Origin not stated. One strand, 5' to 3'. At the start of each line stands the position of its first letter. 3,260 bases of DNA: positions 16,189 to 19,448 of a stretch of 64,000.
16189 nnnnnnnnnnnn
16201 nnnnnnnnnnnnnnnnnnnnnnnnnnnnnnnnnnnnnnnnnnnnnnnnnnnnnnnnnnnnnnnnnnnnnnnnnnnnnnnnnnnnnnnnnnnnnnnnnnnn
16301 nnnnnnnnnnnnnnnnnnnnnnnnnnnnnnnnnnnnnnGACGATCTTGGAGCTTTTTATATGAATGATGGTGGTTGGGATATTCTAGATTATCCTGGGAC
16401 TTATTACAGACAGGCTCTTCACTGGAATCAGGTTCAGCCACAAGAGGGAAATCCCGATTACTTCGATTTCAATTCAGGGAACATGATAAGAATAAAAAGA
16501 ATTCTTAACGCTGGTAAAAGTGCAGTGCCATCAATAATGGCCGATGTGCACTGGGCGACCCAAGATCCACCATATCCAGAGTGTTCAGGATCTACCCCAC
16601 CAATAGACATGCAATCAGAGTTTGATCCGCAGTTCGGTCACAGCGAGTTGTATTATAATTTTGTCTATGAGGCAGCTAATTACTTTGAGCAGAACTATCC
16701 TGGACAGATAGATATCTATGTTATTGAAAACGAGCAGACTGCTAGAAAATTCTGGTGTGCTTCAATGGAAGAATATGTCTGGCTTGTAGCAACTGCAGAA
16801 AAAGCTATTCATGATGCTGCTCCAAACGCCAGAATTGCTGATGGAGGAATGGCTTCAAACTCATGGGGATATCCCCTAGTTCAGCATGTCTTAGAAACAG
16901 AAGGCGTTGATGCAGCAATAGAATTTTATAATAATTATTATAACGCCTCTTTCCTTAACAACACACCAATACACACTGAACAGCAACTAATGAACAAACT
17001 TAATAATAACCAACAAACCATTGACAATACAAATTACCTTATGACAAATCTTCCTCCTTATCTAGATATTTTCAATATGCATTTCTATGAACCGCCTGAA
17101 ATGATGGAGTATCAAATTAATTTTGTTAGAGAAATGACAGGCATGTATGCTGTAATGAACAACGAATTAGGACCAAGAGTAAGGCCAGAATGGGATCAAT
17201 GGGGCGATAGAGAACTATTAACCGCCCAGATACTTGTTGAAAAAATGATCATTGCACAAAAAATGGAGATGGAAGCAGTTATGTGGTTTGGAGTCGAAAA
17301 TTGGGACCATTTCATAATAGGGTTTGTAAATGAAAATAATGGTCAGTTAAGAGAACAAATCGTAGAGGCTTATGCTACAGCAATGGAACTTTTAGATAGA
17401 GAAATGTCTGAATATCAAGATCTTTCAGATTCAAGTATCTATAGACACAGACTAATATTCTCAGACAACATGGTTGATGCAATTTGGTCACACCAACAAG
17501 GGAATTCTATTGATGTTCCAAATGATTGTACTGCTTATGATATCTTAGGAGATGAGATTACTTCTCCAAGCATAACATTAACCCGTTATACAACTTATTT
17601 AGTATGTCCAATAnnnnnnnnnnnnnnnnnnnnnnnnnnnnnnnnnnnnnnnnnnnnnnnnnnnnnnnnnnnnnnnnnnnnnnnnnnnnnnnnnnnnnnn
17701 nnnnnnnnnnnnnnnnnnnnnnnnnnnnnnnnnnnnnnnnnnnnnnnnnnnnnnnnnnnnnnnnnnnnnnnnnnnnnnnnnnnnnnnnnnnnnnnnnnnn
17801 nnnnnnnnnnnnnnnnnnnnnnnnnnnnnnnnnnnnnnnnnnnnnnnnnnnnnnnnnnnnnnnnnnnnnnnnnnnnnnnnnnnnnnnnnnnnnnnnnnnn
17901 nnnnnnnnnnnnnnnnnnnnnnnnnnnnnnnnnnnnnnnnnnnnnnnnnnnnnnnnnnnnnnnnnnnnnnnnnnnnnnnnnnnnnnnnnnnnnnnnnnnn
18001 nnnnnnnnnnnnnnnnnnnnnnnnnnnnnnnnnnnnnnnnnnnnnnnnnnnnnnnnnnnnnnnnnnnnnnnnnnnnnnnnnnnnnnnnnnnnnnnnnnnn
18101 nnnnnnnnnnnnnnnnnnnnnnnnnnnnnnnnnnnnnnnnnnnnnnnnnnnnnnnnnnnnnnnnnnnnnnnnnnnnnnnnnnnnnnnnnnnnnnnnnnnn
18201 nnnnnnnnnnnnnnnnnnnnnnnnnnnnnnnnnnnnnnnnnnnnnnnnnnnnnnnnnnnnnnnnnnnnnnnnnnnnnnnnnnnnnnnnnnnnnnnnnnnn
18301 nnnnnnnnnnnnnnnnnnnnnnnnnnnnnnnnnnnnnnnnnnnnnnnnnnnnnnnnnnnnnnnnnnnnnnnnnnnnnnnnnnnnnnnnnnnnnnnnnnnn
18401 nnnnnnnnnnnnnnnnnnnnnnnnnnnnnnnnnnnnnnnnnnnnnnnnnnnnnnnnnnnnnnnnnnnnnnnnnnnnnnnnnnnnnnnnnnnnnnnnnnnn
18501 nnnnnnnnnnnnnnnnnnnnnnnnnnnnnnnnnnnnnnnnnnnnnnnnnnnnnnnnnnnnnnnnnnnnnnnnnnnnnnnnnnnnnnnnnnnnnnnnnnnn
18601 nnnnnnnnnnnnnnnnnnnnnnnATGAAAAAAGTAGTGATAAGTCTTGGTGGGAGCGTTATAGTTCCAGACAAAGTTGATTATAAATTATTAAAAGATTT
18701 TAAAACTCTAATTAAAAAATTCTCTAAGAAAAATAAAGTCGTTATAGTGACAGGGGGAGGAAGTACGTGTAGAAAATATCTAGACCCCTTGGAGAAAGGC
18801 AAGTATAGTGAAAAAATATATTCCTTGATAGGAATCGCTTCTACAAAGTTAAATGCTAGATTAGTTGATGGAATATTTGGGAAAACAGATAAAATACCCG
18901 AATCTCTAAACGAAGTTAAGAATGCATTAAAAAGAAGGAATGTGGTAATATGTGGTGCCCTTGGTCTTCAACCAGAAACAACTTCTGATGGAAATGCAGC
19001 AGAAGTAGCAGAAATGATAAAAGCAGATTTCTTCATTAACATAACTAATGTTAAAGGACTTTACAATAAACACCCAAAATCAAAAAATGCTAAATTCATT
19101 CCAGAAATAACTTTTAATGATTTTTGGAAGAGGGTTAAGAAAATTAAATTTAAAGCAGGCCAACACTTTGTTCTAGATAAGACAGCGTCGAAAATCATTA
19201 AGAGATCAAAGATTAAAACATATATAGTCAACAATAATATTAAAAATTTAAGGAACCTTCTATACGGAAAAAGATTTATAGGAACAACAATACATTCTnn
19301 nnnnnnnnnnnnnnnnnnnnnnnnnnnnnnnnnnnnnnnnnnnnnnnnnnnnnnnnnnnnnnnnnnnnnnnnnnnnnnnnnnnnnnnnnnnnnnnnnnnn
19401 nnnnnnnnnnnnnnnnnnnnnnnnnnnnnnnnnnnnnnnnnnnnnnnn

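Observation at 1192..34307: Five secreted proteins share an FN3-like plus single-EF-hand dockerin-like cassette: a candidate archaeal enzyme-docking system with no visible cohesin partner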

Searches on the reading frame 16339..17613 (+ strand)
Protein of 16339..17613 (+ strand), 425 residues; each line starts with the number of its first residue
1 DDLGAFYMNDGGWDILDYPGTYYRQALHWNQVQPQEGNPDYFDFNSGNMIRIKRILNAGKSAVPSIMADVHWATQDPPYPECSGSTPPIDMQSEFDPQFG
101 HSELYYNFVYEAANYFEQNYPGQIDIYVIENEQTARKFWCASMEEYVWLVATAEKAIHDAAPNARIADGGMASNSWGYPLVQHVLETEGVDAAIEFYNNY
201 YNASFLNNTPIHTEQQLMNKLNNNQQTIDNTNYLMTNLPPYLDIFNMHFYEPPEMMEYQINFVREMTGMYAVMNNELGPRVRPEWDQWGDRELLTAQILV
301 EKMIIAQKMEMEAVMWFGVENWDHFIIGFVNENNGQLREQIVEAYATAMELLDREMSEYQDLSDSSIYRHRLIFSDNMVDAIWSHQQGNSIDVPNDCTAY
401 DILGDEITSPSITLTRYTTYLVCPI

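Call 64: search_solved_structures(query=window:16339-17613:+, max_evalue=1)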
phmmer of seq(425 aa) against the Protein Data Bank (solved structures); distinct sequences matched with E-value up to 1: 0.

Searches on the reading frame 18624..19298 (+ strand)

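Call 17: search_protein_families(library=pfam, proteins=[window:18624-19298:+], max_evalue=0.01)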
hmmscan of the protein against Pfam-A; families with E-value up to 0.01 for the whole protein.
window:18624-19298:+ (225 aa): 1 family
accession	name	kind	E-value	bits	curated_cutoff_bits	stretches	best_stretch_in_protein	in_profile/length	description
PF00696.33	AA_kinase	-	1.1e-27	97.7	24.9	1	2-203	1-234/234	Amino acid kinase family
